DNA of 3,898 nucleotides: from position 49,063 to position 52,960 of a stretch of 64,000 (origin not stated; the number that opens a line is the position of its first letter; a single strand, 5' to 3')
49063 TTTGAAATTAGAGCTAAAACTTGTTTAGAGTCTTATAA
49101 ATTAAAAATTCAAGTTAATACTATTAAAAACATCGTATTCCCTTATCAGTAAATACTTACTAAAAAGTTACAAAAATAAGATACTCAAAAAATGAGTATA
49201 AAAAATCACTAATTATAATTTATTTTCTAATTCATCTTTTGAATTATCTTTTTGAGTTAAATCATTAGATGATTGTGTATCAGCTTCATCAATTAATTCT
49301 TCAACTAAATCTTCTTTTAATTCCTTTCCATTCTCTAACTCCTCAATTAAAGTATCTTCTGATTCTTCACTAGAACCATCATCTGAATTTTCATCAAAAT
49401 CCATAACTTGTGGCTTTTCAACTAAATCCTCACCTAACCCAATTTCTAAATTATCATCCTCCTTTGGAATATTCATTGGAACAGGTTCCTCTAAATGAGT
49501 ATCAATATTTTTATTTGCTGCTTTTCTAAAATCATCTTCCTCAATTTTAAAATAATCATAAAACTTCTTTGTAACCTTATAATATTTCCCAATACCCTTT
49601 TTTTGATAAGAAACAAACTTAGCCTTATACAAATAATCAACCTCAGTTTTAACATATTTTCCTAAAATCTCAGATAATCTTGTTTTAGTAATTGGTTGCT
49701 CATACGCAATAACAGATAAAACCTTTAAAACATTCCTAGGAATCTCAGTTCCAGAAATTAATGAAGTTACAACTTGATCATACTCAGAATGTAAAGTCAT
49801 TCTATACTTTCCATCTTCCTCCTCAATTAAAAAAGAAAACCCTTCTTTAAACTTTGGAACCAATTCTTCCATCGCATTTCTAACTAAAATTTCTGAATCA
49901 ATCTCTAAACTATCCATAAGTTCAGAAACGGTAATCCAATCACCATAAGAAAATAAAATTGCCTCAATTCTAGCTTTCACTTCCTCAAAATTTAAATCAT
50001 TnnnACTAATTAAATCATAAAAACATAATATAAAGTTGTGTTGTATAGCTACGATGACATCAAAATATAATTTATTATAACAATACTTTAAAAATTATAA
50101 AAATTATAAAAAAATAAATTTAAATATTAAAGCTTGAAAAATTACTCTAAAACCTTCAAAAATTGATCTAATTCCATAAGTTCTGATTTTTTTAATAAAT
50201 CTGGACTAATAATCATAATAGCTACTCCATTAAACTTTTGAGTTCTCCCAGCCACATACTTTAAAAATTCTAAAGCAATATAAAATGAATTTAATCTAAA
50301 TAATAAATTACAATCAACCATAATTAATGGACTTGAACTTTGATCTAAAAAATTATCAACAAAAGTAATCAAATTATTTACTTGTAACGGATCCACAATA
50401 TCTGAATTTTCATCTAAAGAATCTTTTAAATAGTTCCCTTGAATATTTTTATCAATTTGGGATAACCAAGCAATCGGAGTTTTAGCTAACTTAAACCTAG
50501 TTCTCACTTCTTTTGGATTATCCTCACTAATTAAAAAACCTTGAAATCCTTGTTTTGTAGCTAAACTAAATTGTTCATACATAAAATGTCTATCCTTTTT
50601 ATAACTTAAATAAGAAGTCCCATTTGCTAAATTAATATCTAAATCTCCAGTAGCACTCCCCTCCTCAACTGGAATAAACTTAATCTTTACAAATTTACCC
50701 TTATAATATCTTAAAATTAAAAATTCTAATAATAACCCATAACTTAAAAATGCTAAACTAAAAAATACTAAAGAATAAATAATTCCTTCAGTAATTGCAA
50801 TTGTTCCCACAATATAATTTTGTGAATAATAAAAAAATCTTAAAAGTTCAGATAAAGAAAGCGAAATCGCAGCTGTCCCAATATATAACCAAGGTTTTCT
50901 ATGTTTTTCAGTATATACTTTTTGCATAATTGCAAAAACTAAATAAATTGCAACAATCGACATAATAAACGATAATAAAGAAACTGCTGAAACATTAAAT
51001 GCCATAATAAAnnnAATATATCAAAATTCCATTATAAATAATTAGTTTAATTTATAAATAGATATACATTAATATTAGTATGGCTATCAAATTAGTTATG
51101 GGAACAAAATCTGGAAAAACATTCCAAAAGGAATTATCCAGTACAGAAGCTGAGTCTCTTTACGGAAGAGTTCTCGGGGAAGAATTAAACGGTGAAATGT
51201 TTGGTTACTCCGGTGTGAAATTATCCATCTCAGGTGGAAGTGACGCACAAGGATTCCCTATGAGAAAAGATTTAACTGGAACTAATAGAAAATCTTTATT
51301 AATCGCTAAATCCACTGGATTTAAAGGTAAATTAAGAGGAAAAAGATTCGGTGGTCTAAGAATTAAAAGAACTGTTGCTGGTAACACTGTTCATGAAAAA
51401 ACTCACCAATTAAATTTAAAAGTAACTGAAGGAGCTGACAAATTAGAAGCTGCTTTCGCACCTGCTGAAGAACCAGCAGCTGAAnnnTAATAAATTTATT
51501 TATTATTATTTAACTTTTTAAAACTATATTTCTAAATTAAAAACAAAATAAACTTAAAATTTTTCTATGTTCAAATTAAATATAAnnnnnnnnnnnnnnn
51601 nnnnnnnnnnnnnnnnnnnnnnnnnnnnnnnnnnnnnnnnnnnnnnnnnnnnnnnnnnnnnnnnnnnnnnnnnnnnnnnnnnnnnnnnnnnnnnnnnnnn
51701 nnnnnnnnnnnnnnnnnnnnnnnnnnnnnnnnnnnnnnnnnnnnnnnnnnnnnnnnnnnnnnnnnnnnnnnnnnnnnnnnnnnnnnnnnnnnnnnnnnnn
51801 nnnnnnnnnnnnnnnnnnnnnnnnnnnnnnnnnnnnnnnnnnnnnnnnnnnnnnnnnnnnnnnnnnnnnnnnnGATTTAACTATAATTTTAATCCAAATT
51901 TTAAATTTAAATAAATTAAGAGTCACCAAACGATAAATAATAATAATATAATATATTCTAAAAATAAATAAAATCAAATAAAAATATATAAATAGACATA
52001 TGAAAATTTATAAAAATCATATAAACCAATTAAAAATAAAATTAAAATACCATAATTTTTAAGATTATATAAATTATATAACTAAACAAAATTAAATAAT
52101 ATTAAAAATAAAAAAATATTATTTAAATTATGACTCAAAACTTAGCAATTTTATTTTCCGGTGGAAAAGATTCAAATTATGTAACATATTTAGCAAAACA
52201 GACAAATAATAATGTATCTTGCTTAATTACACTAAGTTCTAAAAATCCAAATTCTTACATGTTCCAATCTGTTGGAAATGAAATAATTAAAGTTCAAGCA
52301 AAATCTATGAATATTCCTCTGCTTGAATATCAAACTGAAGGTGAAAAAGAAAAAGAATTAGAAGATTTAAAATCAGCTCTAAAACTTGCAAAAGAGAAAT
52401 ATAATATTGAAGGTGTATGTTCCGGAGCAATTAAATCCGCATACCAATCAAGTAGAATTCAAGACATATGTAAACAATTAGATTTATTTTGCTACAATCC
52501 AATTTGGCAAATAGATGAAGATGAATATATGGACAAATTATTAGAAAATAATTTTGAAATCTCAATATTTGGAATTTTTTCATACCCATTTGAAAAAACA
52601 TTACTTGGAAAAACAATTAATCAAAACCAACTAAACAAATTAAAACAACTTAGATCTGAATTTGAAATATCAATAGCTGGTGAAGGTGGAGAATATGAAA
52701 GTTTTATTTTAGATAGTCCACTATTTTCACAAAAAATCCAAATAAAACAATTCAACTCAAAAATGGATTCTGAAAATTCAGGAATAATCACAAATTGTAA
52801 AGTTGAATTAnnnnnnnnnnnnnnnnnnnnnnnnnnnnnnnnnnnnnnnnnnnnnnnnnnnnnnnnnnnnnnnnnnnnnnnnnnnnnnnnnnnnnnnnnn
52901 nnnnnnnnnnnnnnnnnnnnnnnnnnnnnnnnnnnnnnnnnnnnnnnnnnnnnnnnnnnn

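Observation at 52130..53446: Fusion of a Dph6/MJ0570-type PP-loop ATPase with a class-I glutamine amidotransferase; possible glutamine-dependent diphthamide synthetase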

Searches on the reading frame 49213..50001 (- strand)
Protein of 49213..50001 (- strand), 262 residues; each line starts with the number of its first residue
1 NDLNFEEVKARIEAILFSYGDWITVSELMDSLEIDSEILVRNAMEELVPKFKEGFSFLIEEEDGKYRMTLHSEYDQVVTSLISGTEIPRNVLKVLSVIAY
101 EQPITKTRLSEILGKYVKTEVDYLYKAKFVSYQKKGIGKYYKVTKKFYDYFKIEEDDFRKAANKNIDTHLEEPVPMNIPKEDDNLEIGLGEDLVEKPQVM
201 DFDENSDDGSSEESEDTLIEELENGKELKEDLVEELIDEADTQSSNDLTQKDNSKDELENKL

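Call 49: search_protein_families(library=pfam, proteins=[window:49213-50001:-], max_evalue=0.001)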
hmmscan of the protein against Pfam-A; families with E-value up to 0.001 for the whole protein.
window:49213-50001:- (262 aa): 1 family
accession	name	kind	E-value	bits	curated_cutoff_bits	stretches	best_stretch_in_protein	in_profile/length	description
PF04079.22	SMC_ScpB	-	3e-27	95.6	27.4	1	10-157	1-156/160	Segregation and condensation complex subunit ScpB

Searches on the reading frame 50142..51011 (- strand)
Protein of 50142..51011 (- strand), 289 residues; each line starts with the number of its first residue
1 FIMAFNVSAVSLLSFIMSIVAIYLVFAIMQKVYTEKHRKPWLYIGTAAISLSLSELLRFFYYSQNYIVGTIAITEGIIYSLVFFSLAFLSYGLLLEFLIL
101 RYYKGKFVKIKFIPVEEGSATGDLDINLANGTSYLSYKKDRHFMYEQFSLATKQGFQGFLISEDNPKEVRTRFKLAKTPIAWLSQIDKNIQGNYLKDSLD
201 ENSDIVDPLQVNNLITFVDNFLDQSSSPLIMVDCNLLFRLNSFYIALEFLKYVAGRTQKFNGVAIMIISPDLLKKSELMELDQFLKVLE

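Call 49: search_protein_families(library=pfam, proteins=[window:50142-51011:-], max_evalue=0.001)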
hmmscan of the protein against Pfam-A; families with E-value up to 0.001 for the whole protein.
window:50142-51011:- (289 aa): 1 family
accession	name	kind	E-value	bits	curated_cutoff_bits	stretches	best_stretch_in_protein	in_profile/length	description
PF05763.18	DUF835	-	2.4e-14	53.7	33.1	1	142-282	6-133/136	Protein of unknown function (DUF835)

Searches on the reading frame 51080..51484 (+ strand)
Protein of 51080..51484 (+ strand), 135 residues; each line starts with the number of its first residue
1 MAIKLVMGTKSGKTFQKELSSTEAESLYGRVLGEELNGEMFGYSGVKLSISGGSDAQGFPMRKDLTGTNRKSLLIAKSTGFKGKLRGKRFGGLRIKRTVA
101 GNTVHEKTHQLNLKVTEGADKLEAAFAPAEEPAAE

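Call 49: search_protein_families(library=pfam, proteins=[window:51080-51484:+], max_evalue=0.001)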
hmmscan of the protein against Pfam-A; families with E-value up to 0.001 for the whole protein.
window:51080-51484:+ (135 aa): 1 family
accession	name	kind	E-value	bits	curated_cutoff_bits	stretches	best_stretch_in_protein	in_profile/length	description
PF01092.24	Ribosomal_S6e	-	1.3e-26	93.4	26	1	9-123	8-121/125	Ribosomal protein S6e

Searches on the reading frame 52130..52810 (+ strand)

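Call 3: search_protein_families(library=pfam, proteins=[window:52130-52810:+], max_evalue=1)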
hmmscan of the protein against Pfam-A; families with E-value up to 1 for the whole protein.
window:52130-52810:+ (227 aa): 4 families
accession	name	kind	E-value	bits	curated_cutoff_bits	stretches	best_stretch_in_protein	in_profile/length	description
PF01902.24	Diphthami_syn_2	-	3.4e-53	180.9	23.2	1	5-216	3-209/219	Diphthamide synthase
PF06508.19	QueC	-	0.036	14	22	1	7-33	4-30/210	Queuosine biosynthesis protein QueC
PF01171.26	ATP_bind_3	-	0.13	12.4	27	1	6-70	3-67/182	PP-loop family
PF24167.1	DUF7411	-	0.13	12.2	28.7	1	5-30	3-27/194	Family of unknown function (DUF7411)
